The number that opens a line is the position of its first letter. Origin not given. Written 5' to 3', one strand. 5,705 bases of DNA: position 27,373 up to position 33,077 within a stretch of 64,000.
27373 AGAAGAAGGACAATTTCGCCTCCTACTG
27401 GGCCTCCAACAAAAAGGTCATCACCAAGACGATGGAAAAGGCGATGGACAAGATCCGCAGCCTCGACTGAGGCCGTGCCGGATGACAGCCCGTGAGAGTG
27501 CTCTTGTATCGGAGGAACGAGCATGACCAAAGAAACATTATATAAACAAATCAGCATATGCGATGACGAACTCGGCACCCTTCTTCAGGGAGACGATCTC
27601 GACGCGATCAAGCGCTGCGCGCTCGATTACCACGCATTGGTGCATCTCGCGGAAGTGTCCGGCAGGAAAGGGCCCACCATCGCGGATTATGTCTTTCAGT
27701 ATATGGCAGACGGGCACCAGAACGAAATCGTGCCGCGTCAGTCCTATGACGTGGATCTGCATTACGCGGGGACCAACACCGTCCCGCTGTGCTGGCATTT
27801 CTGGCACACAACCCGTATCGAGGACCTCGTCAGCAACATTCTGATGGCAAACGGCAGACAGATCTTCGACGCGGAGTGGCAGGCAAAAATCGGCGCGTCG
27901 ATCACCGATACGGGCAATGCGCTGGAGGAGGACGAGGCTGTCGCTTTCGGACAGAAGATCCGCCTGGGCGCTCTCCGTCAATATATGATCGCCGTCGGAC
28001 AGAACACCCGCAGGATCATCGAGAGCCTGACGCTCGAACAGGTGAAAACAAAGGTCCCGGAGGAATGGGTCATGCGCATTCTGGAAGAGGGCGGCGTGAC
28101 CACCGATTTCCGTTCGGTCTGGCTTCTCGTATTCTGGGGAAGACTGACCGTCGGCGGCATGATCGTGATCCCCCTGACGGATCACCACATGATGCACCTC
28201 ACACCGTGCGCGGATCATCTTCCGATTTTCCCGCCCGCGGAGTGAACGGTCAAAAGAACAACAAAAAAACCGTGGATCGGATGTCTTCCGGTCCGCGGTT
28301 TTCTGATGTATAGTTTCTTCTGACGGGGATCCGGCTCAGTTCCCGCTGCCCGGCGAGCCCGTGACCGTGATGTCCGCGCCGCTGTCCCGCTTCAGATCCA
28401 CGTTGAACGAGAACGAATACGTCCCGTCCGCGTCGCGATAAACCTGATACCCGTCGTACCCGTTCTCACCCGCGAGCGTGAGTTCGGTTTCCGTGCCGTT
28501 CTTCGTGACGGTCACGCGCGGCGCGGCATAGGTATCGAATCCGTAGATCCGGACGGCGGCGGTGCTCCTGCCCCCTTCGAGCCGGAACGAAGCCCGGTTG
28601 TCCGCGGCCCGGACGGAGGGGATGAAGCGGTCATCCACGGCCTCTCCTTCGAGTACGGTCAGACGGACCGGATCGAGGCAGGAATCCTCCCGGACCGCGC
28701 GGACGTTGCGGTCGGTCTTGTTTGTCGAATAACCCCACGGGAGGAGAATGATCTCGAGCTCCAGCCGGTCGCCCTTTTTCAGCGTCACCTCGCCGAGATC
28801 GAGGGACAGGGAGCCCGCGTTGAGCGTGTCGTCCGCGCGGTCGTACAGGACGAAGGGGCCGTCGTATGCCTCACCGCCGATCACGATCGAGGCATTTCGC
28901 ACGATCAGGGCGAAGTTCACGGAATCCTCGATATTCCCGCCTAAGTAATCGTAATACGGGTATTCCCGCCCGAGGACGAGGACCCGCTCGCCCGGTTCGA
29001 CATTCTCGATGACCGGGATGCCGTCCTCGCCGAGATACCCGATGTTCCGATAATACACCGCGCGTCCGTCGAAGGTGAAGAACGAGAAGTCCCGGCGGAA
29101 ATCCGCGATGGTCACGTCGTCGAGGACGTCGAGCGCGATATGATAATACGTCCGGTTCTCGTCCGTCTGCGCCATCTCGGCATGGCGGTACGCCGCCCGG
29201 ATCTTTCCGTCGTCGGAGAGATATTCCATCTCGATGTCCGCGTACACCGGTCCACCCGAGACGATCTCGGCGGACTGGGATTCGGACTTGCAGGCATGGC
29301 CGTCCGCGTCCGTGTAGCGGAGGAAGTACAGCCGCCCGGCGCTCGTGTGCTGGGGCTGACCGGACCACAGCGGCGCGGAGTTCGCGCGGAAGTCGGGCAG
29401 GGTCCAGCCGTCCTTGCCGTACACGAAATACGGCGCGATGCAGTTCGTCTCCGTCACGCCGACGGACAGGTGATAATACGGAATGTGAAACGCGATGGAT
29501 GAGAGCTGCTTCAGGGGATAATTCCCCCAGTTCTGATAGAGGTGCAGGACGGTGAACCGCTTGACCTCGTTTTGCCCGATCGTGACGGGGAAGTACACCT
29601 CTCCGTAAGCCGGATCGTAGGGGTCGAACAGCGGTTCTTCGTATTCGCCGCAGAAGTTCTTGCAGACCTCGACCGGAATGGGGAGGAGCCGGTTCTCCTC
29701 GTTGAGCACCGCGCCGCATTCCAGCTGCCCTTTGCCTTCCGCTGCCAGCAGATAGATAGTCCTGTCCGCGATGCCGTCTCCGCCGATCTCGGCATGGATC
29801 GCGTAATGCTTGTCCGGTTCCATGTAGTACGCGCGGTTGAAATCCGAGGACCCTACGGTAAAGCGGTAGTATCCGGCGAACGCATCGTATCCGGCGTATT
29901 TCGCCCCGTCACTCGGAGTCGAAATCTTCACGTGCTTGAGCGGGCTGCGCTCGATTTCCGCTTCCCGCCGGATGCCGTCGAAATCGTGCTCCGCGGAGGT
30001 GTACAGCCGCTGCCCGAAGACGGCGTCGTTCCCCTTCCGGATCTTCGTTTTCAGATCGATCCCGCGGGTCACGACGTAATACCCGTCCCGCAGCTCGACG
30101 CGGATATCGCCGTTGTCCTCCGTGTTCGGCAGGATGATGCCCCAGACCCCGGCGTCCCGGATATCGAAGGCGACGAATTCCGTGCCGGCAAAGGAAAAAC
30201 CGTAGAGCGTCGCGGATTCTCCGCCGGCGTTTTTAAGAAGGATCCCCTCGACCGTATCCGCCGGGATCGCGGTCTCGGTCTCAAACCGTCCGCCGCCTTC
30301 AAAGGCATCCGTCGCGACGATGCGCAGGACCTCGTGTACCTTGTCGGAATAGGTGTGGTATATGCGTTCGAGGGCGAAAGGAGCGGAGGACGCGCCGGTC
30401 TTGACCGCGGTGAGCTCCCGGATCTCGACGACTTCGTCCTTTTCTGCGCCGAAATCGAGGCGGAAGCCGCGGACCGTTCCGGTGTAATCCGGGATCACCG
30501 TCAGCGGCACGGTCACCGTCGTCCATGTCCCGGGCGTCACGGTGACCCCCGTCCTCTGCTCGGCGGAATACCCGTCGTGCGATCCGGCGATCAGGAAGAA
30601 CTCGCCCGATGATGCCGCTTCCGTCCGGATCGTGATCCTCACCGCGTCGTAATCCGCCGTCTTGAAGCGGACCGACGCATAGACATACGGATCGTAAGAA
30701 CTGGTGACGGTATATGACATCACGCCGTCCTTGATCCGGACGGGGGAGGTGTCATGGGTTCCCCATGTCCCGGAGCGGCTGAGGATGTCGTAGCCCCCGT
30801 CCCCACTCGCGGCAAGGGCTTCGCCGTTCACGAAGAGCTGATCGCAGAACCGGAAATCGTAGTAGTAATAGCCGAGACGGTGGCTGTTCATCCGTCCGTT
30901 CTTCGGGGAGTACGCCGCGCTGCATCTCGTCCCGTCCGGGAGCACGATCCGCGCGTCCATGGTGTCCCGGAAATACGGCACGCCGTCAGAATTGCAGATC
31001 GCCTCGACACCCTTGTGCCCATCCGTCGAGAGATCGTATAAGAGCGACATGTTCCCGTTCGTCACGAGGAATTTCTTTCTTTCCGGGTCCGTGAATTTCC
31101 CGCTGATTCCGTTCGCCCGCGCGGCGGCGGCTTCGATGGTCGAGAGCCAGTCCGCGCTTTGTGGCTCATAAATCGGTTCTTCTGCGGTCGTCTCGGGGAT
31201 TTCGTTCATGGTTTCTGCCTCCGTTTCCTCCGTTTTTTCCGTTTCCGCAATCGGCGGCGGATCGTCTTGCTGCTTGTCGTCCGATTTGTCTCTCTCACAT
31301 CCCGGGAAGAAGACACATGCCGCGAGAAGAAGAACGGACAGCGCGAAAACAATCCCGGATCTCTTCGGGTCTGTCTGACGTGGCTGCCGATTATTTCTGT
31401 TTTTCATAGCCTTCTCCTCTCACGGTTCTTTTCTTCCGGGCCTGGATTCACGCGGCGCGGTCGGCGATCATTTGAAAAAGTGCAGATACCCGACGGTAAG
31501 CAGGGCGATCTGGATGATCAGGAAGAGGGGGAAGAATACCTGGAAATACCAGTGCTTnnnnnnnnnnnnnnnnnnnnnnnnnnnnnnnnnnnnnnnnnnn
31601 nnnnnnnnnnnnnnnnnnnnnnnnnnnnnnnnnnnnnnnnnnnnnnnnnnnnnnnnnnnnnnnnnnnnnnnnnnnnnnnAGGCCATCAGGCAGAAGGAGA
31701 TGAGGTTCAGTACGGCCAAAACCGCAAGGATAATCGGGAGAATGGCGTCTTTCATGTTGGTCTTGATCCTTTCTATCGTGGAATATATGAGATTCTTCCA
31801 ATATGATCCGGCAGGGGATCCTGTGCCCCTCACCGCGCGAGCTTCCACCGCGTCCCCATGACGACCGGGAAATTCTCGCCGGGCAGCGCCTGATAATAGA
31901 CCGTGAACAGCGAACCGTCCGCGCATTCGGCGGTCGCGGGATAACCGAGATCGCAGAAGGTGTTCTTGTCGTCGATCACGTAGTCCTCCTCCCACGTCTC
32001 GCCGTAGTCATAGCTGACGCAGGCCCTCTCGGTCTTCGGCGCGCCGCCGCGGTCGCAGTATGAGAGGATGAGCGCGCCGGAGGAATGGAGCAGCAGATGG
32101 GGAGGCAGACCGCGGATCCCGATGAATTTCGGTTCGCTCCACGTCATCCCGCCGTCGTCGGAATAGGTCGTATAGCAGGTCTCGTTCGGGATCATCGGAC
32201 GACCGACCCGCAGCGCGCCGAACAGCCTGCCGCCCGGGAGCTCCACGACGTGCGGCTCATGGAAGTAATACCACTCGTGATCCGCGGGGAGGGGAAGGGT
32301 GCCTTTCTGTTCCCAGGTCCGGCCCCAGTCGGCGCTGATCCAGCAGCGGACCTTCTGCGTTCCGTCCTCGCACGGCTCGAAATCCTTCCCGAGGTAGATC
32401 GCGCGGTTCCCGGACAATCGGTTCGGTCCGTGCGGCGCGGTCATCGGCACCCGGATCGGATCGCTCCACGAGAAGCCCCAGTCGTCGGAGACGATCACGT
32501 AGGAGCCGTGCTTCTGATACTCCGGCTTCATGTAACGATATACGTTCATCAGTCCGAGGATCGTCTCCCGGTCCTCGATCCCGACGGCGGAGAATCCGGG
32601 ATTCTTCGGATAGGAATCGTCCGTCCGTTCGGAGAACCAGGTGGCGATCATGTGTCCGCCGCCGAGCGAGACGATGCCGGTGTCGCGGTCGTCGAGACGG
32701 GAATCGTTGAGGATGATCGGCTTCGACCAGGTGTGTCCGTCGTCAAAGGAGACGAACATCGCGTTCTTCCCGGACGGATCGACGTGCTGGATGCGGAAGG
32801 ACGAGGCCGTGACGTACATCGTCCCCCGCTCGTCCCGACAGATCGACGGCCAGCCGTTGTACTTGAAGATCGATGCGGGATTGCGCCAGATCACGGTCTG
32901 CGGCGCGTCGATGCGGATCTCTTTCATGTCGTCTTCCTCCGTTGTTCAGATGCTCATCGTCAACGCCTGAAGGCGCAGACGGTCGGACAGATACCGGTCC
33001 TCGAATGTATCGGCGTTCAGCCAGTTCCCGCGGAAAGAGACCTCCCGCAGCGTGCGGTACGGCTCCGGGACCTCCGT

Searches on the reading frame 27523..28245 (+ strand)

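Call 6: search_protein_families(library=pfam, proteins=[window:27523-28245:+], max_evalue=0.01)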
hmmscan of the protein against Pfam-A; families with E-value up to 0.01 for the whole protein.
window:27523-28245:+ (240 aa): 0 families

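Call 12: search_protein_families(library=ncbifam, proteins=[window:27523-28245:+], max_evalue=0.01)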
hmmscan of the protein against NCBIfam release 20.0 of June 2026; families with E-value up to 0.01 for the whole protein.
window:27523-28245:+ (240 aa): 1 family
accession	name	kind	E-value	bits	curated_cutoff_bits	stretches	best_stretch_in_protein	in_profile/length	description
NF047843.2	MST_Rv0443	equivalog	5e-07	30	170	1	85-183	32-131/161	mycothiol transferase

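Call 78: search_protein_families(library=pfam, proteins=[window:27523-28245:+], max_evalue=1)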
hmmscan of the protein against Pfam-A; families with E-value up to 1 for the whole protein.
window:27523-28245:+ (240 aa): 1 family
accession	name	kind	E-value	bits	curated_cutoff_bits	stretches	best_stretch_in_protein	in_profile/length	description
PF25367.1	DUF7883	-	0.15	12.5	27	1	142-203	6-64/95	Domain of unknown function (DUF7883)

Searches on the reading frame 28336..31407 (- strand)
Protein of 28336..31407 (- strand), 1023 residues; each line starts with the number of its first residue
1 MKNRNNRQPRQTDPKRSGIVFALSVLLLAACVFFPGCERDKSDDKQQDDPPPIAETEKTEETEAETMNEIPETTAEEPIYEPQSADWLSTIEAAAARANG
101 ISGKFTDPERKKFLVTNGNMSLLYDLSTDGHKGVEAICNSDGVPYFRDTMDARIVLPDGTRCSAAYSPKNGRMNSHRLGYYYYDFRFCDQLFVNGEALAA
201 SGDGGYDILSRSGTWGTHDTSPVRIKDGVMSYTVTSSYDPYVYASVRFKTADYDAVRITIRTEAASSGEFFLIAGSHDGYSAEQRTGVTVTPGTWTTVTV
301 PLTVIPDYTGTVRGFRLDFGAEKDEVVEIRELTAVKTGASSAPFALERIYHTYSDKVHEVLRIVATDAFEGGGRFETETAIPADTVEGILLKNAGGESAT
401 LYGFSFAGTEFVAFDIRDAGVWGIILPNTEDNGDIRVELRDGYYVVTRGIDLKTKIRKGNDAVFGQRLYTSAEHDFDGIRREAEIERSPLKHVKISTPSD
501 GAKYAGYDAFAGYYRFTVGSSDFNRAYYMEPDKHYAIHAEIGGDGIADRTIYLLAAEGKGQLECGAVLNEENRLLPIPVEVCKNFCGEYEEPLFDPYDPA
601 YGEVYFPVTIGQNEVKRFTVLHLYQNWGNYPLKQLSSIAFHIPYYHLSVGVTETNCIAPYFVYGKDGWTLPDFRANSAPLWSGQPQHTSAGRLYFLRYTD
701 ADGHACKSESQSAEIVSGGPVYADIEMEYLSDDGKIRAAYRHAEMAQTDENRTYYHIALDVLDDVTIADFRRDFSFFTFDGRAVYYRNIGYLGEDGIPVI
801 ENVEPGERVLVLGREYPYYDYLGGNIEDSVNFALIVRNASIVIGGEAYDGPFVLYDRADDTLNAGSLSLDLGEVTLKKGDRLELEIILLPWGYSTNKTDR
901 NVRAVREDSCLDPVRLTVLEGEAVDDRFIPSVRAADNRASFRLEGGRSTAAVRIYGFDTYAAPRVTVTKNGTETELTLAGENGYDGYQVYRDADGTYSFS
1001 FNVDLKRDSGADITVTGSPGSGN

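Call 6: search_protein_families(library=pfam, proteins=[window:28336-31407:-], max_evalue=0.01)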
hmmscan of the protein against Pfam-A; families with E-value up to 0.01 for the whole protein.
window:28336-31407:- (1023 aa): 0 families

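Call 12: search_protein_families(library=ncbifam, proteins=[window:28336-31407:-], max_evalue=0.01)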
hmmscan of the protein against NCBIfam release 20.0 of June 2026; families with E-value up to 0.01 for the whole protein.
window:28336-31407:- (1023 aa): 0 families

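Call 78: search_protein_families(library=pfam, proteins=[window:28336-31407:-], max_evalue=1)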
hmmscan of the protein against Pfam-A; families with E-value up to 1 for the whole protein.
window:28336-31407:- (1023 aa): 1 family
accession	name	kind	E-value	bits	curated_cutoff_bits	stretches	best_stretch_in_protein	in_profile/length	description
PF13620.12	CarboxypepD_reg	-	0.58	11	32.3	0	276-303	55-82/82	Carboxypeptidase regulatory-like domain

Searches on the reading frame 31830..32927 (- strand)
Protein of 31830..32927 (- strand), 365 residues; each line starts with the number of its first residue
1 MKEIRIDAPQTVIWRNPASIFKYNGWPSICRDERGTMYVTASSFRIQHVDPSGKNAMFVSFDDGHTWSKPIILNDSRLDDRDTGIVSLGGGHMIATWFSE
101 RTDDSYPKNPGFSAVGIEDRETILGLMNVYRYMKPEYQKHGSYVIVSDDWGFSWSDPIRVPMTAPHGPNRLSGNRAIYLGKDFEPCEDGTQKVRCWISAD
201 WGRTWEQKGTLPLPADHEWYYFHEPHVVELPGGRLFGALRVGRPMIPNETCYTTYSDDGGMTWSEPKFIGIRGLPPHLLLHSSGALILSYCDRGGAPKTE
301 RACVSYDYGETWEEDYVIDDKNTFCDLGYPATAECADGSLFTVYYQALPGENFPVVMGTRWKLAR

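Call 40: search_protein_families(library=pfam, proteins=[window:31830-32927:-], max_evalue=0.001)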
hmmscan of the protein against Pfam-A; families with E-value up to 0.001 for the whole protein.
window:31830-32927:- (365 aa): 4 families
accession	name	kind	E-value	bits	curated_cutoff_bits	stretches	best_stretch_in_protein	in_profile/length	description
PF13088.12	BNR_2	-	8.9e-12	45.4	31.4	1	142-340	82-275/277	BNR repeat-like domain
PF15902.12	Sortilin-Vps10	-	6.5e-05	22.3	33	0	241-316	367-435/446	Sortilin, neurotensin receptor 3,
PF02012.26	BNR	-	0.00013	21.8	27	0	255-264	2-11/12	BNR/Asp-box repeat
PF24316.1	Tli3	-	0.00092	20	27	0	186-207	77-98/129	T6SS Tli3 immunity protein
